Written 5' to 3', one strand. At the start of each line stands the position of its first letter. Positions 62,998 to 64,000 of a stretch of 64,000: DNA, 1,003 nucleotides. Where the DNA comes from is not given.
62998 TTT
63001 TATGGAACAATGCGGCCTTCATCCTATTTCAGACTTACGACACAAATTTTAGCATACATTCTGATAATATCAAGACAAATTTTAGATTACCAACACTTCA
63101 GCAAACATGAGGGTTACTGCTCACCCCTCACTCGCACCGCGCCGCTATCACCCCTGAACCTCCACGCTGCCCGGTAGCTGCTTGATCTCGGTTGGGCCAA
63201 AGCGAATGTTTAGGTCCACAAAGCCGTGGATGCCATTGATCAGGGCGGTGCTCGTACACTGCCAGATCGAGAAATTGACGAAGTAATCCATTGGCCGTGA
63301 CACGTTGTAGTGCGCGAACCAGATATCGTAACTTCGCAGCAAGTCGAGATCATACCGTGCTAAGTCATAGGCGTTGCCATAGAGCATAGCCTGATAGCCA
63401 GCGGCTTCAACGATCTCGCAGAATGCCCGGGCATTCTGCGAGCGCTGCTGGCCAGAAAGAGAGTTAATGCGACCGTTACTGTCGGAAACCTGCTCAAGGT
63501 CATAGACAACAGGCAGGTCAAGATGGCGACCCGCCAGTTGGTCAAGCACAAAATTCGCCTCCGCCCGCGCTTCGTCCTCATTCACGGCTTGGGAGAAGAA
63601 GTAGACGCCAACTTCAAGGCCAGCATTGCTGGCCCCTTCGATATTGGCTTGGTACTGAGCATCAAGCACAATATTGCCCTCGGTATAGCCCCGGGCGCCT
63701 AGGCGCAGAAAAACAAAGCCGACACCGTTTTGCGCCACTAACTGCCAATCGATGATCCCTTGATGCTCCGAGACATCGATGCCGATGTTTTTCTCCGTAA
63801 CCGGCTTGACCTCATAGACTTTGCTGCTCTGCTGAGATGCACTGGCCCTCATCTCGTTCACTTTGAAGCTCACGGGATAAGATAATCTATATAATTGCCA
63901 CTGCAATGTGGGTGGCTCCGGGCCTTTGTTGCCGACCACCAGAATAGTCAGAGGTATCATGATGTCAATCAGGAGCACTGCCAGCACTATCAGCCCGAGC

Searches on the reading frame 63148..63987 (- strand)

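Call 58: search_protein_families(library=pfam, proteins=[window:63148-63987:-])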
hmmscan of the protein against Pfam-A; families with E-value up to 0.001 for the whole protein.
window:63148-63987:- (279 aa): 1 family
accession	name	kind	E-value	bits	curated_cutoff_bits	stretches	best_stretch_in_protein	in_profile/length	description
PF01183.26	Glyco_hydro_25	-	3.1e-30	106.3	27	1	70-253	1-180/180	Glycosyl hydrolases family 25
